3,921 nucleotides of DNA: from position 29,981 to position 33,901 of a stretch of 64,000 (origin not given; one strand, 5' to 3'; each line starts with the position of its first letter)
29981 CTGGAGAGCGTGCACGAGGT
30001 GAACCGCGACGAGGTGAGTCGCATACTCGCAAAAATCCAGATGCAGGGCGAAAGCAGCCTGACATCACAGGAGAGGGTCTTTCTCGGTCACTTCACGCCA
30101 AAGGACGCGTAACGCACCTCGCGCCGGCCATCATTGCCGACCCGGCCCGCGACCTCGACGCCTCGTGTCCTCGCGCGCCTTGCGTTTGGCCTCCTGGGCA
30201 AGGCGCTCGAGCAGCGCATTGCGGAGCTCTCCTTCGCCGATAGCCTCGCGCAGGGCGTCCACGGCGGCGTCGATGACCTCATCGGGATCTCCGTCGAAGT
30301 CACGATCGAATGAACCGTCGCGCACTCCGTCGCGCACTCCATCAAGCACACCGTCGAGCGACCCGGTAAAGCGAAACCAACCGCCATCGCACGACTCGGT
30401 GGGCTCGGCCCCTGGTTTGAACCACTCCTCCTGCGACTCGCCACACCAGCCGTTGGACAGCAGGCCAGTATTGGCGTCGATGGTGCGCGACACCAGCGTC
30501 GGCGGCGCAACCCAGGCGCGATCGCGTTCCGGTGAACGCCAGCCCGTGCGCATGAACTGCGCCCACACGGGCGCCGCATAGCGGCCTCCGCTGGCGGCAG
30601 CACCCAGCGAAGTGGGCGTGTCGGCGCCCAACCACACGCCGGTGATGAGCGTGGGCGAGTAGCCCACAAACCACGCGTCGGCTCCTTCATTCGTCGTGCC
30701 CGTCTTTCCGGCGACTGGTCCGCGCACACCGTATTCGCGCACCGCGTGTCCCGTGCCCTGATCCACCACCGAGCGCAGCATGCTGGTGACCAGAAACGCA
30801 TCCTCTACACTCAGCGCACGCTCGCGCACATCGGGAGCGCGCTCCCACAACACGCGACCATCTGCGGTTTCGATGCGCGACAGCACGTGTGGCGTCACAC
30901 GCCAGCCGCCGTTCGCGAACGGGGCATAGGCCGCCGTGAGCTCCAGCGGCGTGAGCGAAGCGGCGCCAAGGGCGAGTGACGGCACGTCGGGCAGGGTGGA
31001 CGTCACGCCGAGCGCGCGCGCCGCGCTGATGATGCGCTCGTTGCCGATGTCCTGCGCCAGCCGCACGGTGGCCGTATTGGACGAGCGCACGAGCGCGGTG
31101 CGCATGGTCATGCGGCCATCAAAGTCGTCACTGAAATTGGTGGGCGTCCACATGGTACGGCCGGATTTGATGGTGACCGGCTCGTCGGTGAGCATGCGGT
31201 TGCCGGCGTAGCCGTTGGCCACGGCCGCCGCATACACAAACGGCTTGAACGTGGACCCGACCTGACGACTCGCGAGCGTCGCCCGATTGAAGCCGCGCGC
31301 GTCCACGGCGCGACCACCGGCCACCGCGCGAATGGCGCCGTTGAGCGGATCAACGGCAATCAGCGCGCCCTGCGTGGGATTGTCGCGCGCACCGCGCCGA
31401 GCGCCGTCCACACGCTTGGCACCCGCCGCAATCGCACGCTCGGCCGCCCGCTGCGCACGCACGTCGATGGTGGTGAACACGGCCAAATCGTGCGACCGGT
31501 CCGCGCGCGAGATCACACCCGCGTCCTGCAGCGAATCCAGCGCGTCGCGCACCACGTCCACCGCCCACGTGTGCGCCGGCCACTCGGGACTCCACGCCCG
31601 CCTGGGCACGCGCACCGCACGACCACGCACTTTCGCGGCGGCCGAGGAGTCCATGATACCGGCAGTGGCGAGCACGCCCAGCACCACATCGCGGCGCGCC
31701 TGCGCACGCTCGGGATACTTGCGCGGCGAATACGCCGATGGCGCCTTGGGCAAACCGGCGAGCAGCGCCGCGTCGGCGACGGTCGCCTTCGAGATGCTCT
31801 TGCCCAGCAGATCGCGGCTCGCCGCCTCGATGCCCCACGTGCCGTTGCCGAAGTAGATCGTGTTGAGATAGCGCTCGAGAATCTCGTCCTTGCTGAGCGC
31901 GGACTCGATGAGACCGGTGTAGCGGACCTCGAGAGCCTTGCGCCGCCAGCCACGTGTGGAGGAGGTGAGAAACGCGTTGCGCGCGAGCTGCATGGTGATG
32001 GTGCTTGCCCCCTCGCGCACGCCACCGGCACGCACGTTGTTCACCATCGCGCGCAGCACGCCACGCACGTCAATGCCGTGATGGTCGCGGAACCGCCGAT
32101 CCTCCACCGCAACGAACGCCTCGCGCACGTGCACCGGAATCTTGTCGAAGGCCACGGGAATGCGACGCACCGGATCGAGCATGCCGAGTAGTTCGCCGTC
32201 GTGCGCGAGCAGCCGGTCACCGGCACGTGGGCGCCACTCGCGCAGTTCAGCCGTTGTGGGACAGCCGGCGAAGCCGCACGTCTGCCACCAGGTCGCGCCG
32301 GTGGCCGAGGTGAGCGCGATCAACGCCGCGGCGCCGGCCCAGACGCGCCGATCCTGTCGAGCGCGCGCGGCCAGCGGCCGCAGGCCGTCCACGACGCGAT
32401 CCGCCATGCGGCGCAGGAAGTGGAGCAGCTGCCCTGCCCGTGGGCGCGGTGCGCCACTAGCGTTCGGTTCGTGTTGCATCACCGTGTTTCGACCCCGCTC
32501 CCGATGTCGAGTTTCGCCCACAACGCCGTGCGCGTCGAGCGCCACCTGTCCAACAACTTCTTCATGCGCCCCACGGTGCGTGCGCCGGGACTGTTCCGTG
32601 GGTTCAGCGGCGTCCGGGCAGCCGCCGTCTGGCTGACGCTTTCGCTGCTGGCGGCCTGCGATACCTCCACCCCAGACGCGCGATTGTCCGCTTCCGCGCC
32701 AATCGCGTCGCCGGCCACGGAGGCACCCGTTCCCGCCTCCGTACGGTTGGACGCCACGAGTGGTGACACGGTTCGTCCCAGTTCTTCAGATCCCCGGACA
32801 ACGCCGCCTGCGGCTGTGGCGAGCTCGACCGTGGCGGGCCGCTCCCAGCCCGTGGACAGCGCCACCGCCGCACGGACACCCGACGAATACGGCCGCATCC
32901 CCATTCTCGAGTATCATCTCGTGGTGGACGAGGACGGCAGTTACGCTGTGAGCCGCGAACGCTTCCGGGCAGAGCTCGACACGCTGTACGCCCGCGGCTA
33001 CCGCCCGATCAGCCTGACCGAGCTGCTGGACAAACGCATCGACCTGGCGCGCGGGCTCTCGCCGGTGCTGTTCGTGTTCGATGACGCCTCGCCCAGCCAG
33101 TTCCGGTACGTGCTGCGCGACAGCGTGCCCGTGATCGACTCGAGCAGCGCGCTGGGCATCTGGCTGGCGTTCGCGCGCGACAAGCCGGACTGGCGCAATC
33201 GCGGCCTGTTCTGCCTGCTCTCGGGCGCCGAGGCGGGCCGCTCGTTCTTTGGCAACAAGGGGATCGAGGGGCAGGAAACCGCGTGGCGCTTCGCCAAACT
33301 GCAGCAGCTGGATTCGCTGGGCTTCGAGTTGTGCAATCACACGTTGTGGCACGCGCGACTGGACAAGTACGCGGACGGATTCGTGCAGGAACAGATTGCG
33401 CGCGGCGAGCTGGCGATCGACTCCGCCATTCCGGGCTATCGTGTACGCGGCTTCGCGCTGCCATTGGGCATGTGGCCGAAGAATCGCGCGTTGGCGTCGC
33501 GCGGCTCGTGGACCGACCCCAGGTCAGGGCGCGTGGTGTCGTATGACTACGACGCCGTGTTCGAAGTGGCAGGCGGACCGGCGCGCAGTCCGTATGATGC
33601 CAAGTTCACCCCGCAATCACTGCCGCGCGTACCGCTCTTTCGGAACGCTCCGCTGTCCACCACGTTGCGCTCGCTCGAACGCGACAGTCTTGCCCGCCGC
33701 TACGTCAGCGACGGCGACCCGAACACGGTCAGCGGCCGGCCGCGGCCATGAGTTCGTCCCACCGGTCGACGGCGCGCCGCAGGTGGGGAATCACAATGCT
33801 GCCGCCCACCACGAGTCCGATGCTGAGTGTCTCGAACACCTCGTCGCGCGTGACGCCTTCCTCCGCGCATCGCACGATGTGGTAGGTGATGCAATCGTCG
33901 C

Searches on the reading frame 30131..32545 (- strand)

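Call 44: search_protein_families(library=pfam, proteins=[window:30131-32545:-], max_evalue=0.0001)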
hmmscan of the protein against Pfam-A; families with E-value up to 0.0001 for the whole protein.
window:30131-32545:- (804 aa): 2 families
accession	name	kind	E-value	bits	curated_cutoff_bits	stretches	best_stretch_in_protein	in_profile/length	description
PF00912.28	Transgly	-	1e-57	194.9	27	1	117-290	2-175/178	Transglycosylase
PF00905.27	Transpeptidase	-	4.3e-36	125.1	22.1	1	393-665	1-298/299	Penicillin binding protein transpeptidase domain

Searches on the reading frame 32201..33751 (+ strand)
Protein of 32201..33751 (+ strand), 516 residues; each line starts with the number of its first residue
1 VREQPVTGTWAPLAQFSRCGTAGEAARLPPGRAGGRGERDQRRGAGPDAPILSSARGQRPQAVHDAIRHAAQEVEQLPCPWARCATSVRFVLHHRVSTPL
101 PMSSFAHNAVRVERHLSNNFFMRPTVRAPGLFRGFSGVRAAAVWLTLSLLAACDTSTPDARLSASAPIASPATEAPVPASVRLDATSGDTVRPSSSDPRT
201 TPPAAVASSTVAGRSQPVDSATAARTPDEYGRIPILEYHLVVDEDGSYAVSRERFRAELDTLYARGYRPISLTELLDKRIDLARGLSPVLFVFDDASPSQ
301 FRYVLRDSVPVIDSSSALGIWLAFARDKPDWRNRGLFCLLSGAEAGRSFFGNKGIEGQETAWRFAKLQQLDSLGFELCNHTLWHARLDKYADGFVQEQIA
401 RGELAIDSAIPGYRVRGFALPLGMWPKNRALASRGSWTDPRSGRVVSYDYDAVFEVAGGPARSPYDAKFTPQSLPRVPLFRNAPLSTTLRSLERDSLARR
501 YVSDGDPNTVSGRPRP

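Call 44: search_protein_families(library=pfam, proteins=[window:32201-33751:+], max_evalue=0.0001)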
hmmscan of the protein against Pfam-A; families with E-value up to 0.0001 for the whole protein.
window:32201-33751:+ (516 aa): 1 family
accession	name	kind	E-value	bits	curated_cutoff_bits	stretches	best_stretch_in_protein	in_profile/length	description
PF01522.26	Polysacc_deac_1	-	8.6e-06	26.2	23.1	1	366-429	50-112/124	Polysaccharide deacetylase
